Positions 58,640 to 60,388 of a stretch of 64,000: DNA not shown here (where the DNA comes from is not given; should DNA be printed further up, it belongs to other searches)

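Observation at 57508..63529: TPP riboswitch controlling a LuxE/LuxC carboxylate-reducing pair, a ThiXYZ-like ABC importer and an SDR: candidate undescribed reductive salvage of oxidised thiamine precursors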

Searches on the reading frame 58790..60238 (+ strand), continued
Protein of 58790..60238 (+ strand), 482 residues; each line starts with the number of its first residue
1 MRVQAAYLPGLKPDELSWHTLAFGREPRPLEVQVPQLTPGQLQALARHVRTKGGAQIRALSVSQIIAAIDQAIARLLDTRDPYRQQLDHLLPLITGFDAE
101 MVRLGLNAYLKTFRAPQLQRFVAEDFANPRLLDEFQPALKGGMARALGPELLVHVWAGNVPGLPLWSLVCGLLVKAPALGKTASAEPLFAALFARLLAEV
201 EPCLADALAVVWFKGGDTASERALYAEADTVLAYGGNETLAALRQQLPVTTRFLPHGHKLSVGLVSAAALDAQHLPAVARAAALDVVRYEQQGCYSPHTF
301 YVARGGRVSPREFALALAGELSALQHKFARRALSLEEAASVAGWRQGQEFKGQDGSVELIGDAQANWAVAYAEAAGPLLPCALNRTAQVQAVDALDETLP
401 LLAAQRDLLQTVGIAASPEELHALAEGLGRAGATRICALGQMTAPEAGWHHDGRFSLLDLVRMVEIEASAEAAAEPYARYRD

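Call 67: find_homologous_proteins(query=L085:4061-5539:+, max_evalue=1e-20)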
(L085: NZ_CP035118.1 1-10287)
Query L085:4061-5539:+ (493 aa): 244 proteins with E <= 1e-20 among 8000 candidates; the best 120 are listed.
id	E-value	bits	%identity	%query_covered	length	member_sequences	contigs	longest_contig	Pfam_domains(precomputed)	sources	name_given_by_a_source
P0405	0.0e+0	1097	98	100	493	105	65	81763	PF05893.20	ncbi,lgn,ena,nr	ncbi:acyl-CoA reductase [Limosilactobacillus fermentum]|nr:acyl-CoA reductase [Limosilactobacillus f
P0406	2.9e-237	806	71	100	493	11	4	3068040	PF05893.20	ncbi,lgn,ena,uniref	ncbi:acyl-CoA reductase [Lentilactobacillus hilgardii]|uniref:acyl-CoA reductase n=1 Tax=Lentilactob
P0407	4.0e-231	786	70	98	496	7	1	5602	PF05893.20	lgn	-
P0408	1.8e-230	784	68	100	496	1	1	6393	PF05893.20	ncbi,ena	-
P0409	9.2e-216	735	65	99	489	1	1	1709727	PF05893.20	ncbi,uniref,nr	ncbi:acyl-CoA reductase [Nicoliella spurrieriana]|uniref:Acyl-CoA reductase n=1 Tax=Nicoliella spurr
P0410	6.1e-209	713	65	97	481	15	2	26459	PF05893.20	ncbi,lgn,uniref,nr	ncbi:acyl-CoA reductase [Secundilactobacillus collinoides]|uniref:Acyl-CoA reductase n=1 Tax=Secundi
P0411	3.1e-206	704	63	97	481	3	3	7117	PF05893.20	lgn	-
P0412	1.6e-197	675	62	97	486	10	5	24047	PF05893.20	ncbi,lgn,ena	-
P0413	3.2e-192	658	63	97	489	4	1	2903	PF05893.20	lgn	-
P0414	2.0e-190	652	61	97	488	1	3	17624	PF05893.20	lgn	-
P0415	2.3e-183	629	56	97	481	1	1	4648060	PF05893.20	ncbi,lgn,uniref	ncbi:acyl-CoA reductase [Neobacillus sp. D3-1R]|uniref:acyl-CoA reductase n=1 Tax=Neobacillus sp. D3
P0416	6.9e-182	624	56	97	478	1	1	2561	PF05893.20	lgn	-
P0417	1.2e-180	620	56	97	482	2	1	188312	PF05893.20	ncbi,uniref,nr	ncbi:acyl-CoA reductase [Bacillus sp. EB600]|uniref:acyl-CoA reductase n=1 Tax=Bacillus sp. EB600 Ta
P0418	3.2e-179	615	56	99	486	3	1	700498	PF05893.20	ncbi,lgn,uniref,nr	ncbi:acyl-CoA reductase [Niallia sp. NCCP-28]|uniref:acyl-CoA reductase n=1 Tax=Niallia sp. NCCP-28 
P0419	3.8e-179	615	55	98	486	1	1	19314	PF05893.20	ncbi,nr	ncbi:MAG TPA: acyl-CoA reductase [Pseudoneobacillus sp.]|nr:acyl-CoA reductase [Pseudoneobacillus sp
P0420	3.8e-179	615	54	99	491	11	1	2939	PF05893.20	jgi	jgi:Acyl-CoA reductase (LuxC)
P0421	6.2e-179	614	55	97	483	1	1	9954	PF05893.20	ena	-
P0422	7.2e-179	614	54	99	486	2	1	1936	PF05893.20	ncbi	ncbi:MAG: acyl-CoA reductase [Bacillus sp. (in: firmicutes)]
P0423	1.6e-178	613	55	98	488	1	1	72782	PF05893.20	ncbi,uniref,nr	ncbi:acyl-CoA reductase [Neobacillus niacini]|uniref:acyl-CoA reductase n=1 Tax=Neobacillus niacini 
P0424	3.6e-178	611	55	97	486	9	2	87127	PF05893.20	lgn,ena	-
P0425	4.7e-178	611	54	97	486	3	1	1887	PF05893.20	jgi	jgi:Acyl-CoA reductase (LuxC)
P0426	1.3e-177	610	54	98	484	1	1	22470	PF05893.20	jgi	jgi:hypothetical protein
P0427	1.5e-177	609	55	97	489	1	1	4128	PF05893.20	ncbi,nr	ncbi:MAG TPA: acyl-CoA reductase [Candidatus Angelobacter sp.]|nr:acyl-CoA reductase [Candidatus Ang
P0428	3.1e-177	608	54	98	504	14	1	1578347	PF05893.20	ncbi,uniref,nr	ncbi:acyl-CoA reductase [Bacillus sp. UNC438CL73TsuS30]|uniref:acyl-CoA reductase n=1 Tax=Bacillus s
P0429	4.2e-177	608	54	97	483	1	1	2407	PF05893.20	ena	-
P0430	4.2e-177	608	53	98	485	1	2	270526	PF05893.20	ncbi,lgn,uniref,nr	ncbi:acyl-CoA reductase [Peribacillus kribbensis]|uniref:acyl-CoA reductase n=1 Tax=Peribacillus kri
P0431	1.6e-176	606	53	97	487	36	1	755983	PF05893.20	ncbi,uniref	ncbi:acyl-CoA reductase [Priestia filamentosa]|uniref:acyl-CoA reductase n=1 Tax=Priestia filamentos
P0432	2.4e-176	605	53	99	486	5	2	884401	PF05893.20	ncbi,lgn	-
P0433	1.2e-175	603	53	98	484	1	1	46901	PF05893.20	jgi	jgi:hypothetical protein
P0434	2.1e-175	602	53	99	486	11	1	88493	PF05893.20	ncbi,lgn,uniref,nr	ncbi:acyl-CoA reductase [Neobacillus cucumis]|uniref:acyl-CoA reductase n=1 Tax=Neobacillus cucumis 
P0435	2.5e-175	602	54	97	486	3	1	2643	PF05893.20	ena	-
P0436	4.4e-175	601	53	97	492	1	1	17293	PF05893.20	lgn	-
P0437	1.3e-174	600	55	98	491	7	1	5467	PF05893.20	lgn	-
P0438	1.8e-174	599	54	97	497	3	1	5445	PF05893.20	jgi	jgi:hypothetical protein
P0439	2.4e-174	599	52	97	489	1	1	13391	PF05893.20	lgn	-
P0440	4.8e-174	598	55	96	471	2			PF05893.20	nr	nr:acyl-CoA reductase [Pullulanibacillus pueri]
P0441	5.1e-174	598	54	97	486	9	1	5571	PF05893.20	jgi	-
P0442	3.3e-173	595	52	98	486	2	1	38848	PF05893.20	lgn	-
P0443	3.0e-172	592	53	97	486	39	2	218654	PF05893.20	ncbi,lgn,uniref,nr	ncbi:acyl-CoA reductase [Niallia taxi]|uniref:acyl-CoA reductase n=1 Tax=Niallia taxi TaxID=2499688 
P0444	6.4e-172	591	52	98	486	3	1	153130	PF05893.20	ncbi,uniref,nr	ncbi:acyl-CoA reductase [Neobacillus cucumis]|uniref:acyl-CoA reductase n=1 Tax=Neobacillus cucumis 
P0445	8.6e-172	590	52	99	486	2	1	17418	PF05893.20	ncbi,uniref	ncbi:acyl-CoA reductase [Neobacillus vireti]|uniref:acyl-CoA reductase n=1 Tax=Neobacillus vireti Ta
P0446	1.8e-171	589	53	98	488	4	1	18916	PF05893.20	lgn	-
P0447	8.3e-171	587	54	97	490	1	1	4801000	PF05893.20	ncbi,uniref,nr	ncbi:acyl-CoA reductase [Pullulanibacillus sp. KACC 23026]|uniref:acyl-CoA reductase n=1 Tax=Pullula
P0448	1.4e-170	586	52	97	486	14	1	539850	PF05893.20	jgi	-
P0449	2.5e-170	586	54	97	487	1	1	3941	PF05893.20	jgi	jgi:hypothetical protein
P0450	3.1e-170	585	53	97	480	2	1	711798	PF05893.20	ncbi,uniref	ncbi:acyl-CoA reductase [Neobacillus sp. SM06]|uniref:acyl-CoA reductase n=1 Tax=Neobacillus sp. SM0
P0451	3.7e-170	585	54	97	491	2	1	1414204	PF05893.20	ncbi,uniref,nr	ncbi:acyl-CoA reductase [Fructobacillus americanaquae]|uniref:Acyl-CoA reductase n=1 Tax=Fructobacil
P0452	8.7e-169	580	53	97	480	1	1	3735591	PF05893.20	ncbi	ncbi:acyl-CoA reductase [Bacillota bacterium Lsc_1132]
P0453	1.0e-168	580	51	97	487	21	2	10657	PF05893.20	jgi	-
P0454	5.6e-168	578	53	97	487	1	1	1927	PF05893.20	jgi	jgi:hypothetical protein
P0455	1.0e-167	577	52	97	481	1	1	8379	PF05893.20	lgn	-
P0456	4.0e-167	575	55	92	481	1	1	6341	PF05893.20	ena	-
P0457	5.2e-167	575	52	97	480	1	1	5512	PF05893.20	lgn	-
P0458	8.3e-166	571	53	97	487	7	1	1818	PF05893.20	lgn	-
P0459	2.2e-165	569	53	92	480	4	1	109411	PF05893.20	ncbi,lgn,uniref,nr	ncbi:acyl-CoA reductase [Mesobacillus stamsii]|uniref:Acyl-CoA reductase n=1 Tax=Mesobacillus stamsi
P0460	6.9e-165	568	52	97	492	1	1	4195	PF05893.20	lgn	-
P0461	8.8e-165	567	53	97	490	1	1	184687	PF05893.20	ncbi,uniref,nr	ncbi:acyl-CoA reductase [Pullulanibacillus camelliae]|uniref:Acyl-CoA reductase n=1 Tax=Pullulanibac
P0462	5.0e-164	565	51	99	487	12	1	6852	PF05893.20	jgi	jgi:hypothetical protein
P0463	1.6e-163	563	52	97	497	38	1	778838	PF05893.20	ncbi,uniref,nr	ncbi:acyl-CoA reductase [Bacillus infantis]|uniref:acyl-CoA reductase n=1 Tax=Bacillus infantis TaxI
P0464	1.2e-162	560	52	98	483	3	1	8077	PF05893.20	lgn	-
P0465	3.8e-162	559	51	97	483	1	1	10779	PF05893.20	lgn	-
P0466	2.5e-161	556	50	98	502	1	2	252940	PF05893.20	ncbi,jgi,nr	ncbi:MAG: acyl-CoA reductase LuxC [Paenibacillaceae bacterium]|jgi:hypothetical protein|nr:acyl-CoA 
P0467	1.4e-160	553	53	96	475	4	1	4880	PF05893.20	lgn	-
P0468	3.2e-160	552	51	98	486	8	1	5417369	PF05893.20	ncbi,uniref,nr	ncbi:acyl-CoA reductase [Paenibacillus sp. GP183]|uniref:acyl-CoA reductase n=1 Tax=Paenibacillus sp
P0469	4.6e-160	552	51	97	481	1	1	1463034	PF05893.20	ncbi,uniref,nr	ncbi:acyl-CoA reductase [Tumebacillus sp. ITR2]|uniref:Acyl-CoA reductase n=1 Tax=Tumebacillus amylo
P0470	1.7e-159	550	51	97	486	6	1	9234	PF05893.20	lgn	-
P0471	2.1e-159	550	51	97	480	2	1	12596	PF05893.20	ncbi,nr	ncbi:MAG: acyl-CoA reductase [Bacillota bacterium]|nr:acyl-CoA reductase [Bacillota bacterium]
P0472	2.7e-159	549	50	97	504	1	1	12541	PF05893.20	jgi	jgi:hypothetical protein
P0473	6.5e-158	545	50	98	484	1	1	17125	PF05893.20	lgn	-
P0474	2.4e-157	543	49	98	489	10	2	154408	PF05893.20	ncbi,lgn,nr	ncbi:long-chain-fatty-acyl-CoA reductase [Mycobacterium tuberculosis]|nr:long-chain-fatty-acyl-CoA r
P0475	4.6e-157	542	52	97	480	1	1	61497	PF05893.20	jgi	-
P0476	1.0e-156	541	50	92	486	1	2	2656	PF05893.20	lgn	-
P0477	1.2e-156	541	50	97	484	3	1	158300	PF05893.20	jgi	jgi:hypothetical protein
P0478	1.7e-156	540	49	97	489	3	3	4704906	PF05893.20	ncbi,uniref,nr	ncbi:hypothetical protein ACVLD2_003549 [Paenibacillus sp. PvR052]|uniref:acyl-CoA reductase n=2 Tax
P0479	6.7e-156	538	51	97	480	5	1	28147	PF05893.20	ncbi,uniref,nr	ncbi:acyl-CoA reductase [Desulfosporosinus sp. FKB]|uniref:acyl-CoA reductase n=1 Tax=Desulfosporosi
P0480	2.1e-155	536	49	97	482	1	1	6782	PF05893.20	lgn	-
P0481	3.1e-155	536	48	99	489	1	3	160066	PF05893.20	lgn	-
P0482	1.8e-154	533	49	97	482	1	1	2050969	PF05893.20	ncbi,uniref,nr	ncbi:acyl-CoA reductase [Tuberibacillus sp. Marseille-P3662]|uniref:acyl-CoA reductase n=1 Tax=Tuber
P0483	9.3e-154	531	52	92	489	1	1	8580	PF05893.20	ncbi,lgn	-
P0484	8.3e-153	528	48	99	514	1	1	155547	PF05893.20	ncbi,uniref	ncbi:acyl-CoA reductase [Paenibacillus filicis]|uniref:Acyl-CoA reductase n=1 Tax=Paenibacillus fili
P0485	1.2e-150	521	49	96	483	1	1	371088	PF05893.20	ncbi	ncbi:acyl-CoA reductase [Virgibacillus ainsalahensis]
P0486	9.0e-150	518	49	97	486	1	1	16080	PF05893.20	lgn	-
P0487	9.7e-150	518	49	98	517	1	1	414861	PF05893.20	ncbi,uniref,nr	ncbi:acyl-CoA reductase [Paenibacillus puerhi]|uniref:acyl-CoA reductase n=1 Tax=Paenibacillus puerh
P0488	1.7e-149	517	48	97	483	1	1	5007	PF05893.20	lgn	-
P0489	4.3e-148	512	46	99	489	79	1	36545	PF05893.20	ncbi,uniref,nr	ncbi:acyl-CoA reductase [Lactococcus formosensis]|uniref:acyl-CoA reductase n=1 Tax=Lactococcus form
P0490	1.6e-147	510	47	96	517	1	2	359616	PF05893.20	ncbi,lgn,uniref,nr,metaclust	ncbi:Acyl-CoA reductase (LuxC) [Paenibacillus sp. UNCCL117]|uniref:acyl-CoA reductase n=1 Tax=unclas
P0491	8.7e-147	508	46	99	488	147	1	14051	PF05893.20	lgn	-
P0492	2.7e-146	506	48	98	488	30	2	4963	PF05893.20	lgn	-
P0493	5.0e-146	505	48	98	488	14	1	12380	PF05893.20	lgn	-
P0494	1.1e-145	504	48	97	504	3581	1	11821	PF05893.20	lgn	-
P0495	8.9e-145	501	48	97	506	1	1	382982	PF05893.20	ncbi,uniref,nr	ncbi:acyl-CoA reductase [Bifidobacterium sp. 82T24]|uniref:acyl-CoA reductase n=1 Tax=Bifidobacteriu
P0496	9.9e-145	501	47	99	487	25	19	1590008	PF05893.20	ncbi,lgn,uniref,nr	ncbi:acyl-CoA reductase [Leuconostoc carnosum]|uniref:Acyl-CoA reductase n=1 Tax=Leuconostoc carnosu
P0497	1.4e-144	501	45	99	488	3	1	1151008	PF05893.20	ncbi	ncbi:acyl-CoA reductase [Leuconostoc mesenteroides]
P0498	4.1e-144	499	47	100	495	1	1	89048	PF05893.20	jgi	jgi:hypothetical protein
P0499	1.6e-143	497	55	75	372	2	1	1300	PF05893.20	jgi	jgi:hypothetical protein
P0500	2.8e-143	496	45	99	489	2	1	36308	PF05893.20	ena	-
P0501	3.2e-143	496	47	97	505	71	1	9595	PF05893.20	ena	-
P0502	5.8e-143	495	46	98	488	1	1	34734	PF05893.20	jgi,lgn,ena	-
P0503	8.6e-143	495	46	97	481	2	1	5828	PF05893.20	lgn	-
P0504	1.3e-142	494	46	99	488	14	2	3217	PF05893.20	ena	-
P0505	4.3e-141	489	46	97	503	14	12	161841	PF05893.20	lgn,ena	-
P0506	9.1e-140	485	47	97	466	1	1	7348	PF05893.20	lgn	-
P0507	1.4e-139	484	46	97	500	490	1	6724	PF05893.20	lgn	-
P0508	3.2e-137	476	45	97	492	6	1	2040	PF05893.20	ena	-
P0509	2.4e-136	474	46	99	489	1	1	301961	PF05893.20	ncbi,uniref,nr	ncbi:acyl-CoA reductase [Fructobacillus sp. M2-14]|uniref:Acyl-CoA reductase n=1 Tax=Fructobacillus 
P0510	1.5e-131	458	43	97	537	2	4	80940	PF05893.20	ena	-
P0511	4.9e-130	453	55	73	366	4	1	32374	PF05893.20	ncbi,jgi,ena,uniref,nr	ncbi:acyl-CoA reductase [Desulfitobacterium sp.]|uniref:acyl-CoA reductase n=1 Tax=Desulfitobacteriu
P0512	4.2e-124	433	45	92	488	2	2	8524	PF05893.20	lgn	-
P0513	9.1e-124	432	45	89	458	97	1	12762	PF05893.20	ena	-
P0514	2.1e-122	428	43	98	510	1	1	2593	PF05893.20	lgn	-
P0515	8.0e-122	426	43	98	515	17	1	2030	PF05893.20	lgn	-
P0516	1.4e-121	425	43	91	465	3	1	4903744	PF05893.20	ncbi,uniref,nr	ncbi:acyl-CoA reductase [Evansella sp. LMS18]|uniref:acyl-CoA reductase n=1 Tax=Evansella sp. LMS18 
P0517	4.6e-121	423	43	97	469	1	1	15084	PF05893.20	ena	-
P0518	9.2e-120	419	42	97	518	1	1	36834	PF05893.20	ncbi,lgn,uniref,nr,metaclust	ncbi:Acyl-CoA reductase (LuxC) [Modestobacter sp. DSM 44400]|uniref:acyl-CoA reductase n=1 Tax=Modes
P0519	2.1e-119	418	42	97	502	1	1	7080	PF05893.20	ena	-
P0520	1.2e-117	412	44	90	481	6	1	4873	PF05893.20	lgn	-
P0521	1.4e-117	412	44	91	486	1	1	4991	PF05893.20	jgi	jgi:hypothetical protein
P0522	1.4e-117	412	43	93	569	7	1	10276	PF05893.20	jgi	-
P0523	1.5e-117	412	41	94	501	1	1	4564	PF05893.20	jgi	jgi:hypothetical protein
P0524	2.0e-116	408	52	72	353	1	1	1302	PF05893.20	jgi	-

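Call 68: find_encoding_contigs(protein=P0496, flank=6000, max_places=1)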
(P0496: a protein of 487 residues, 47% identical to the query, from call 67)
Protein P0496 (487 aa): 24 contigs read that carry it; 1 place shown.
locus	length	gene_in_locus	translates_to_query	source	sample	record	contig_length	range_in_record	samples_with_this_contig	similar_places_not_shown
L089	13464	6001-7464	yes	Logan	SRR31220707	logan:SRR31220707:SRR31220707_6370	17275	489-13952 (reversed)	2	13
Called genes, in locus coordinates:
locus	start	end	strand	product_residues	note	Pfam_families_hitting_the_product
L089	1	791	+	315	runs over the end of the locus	PF03881:Fructosamin_kin, PF01636:APH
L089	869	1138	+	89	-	PF04226:Transgly_assoc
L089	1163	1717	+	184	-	-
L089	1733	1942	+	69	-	PF10031:DUF2273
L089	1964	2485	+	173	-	PF03780:Asp23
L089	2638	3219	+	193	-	PF00561:Abhydrolase_1 (faint), PF06821:Ser_hydrolase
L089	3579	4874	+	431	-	PF00860:Xan_ur_permease, PF16983:MFS_MOT1 (faint)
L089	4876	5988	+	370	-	PF04443:LuxE, PF00501:AMP-binding (faint)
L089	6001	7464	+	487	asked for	PF05893:LuxC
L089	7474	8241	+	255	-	PF00106:adh_short, PF08659:KR, PF23441:SDR, PF13561:adh_short_C2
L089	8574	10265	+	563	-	-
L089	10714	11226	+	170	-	PF09512:ThiW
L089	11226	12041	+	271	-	PF02110:HK, PF01256:Carb_kinase (weak)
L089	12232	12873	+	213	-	PF05128:DUF697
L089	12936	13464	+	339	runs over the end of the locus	?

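Call 69: find_encoding_contigs(protein=P0495, flank=6000, max_places=1)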
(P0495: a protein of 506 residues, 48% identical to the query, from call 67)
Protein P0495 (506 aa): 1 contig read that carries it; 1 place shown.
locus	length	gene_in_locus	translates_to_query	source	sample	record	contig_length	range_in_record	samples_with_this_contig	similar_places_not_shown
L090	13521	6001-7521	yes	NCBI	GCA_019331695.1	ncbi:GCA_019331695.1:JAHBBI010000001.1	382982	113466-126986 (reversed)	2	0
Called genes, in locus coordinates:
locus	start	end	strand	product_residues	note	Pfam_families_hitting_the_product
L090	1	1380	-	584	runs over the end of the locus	PF14338:Mrr_N (weak), PF28530:DUF8426, PF20720:nSTAND3, PF07728:AAA_5, PF28529:McrB_lid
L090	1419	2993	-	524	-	PF13173:AAA_14, PF13635:DUF4143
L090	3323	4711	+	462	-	PF00860:Xan_ur_permease, PF16983:MFS_MOT1 (faint)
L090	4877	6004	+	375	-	PF04443:LuxE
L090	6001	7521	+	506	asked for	PF05893:LuxC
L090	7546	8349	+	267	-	PF00106:adh_short, PF08659:KR (faint), PF13561:adh_short_C2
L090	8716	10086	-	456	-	PF01546:Peptidase_M20, PF07687:M20_dimer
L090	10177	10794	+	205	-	PF11241:DUF3043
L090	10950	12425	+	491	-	PF00890:FAD_binding_2 (weak), PF01134:GIDA (weak), PF07992:Pyr_redox_2, PF12831:FAD_oxidored, PF13450:NAD_binding_8 (weak), PF13738:Pyr_redox_3, PF00070:Pyr_redox, PF02852:Pyr_redox_dim, +4 more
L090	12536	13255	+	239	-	PF13829:DUF4191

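Call 70: find_encoding_contigs(protein=P0468, flank=6000, max_places=1)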
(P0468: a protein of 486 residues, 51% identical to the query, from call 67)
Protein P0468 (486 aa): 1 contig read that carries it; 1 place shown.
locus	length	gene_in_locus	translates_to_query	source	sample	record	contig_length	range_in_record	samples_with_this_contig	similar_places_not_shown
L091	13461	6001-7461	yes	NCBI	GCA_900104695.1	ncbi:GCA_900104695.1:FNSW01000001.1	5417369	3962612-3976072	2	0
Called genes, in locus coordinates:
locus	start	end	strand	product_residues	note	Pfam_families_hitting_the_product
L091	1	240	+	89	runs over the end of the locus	PF02597:ThiS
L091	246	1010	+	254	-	PF05690:ThiG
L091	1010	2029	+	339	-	PF00899:ThiF, PF01488:Shikimate_DH (weak)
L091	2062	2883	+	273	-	PF08543:Phos_pyr_kin, PF00294:PfkB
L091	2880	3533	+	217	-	PF02581:TMP-TENI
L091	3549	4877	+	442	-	PF00860:Xan_ur_permease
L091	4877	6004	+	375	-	PF04443:LuxE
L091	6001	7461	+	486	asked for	PF05893:LuxC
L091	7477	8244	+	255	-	PF00106:adh_short, PF08659:KR (weak), PF23441:SDR (weak), PF13561:adh_short_C2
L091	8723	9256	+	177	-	-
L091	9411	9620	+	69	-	-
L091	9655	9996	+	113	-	-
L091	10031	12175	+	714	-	PF07549:Sec_GG (faint), PF21760:SecD_1st, PF22599:SecDF_P1_head, PF03176:MMPL (weak), PF02355:SecD_SecF_C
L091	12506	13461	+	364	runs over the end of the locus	PF01022:HTH_5 (weak)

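Call 71: find_encoding_contigs(protein=P0518, flank=6000, max_places=1)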
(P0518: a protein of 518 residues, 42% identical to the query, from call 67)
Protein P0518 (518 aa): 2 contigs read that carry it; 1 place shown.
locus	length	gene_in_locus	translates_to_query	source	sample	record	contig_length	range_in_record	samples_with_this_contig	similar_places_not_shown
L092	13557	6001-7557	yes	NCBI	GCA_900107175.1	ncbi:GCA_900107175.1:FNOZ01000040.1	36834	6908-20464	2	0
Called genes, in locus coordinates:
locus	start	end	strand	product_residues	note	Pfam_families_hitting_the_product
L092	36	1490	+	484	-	PF26965:MimR_N, PF01590:GAF, PF27103:YTH3_C (weak)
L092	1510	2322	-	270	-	PF00702:Hydrolase (weak), PF05116:S6PP (faint), PF08282:Hydrolase_3, PF12710:HAD (faint)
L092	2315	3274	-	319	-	PF05116:S6PP (faint), PF08282:Hydrolase_3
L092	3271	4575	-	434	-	PF02403:Seryl_tRNA_N, PF00587:tRNA-synt_2b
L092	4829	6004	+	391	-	PF04443:LuxE, PF00501:AMP-binding (faint)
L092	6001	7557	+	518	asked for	PF05893:LuxC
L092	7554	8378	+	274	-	PF00106:adh_short, PF08659:KR, PF13561:adh_short_C2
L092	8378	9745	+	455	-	PF00860:Xan_ur_permease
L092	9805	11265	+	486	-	PF00478:IMPDH, PF00571:CBS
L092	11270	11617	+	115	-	PF06262:Zincin_1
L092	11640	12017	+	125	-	PF00166:Cpn10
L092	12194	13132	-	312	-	PF00800:PDT, PF01842:ACT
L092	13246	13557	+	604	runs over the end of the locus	PF00990:GGDEF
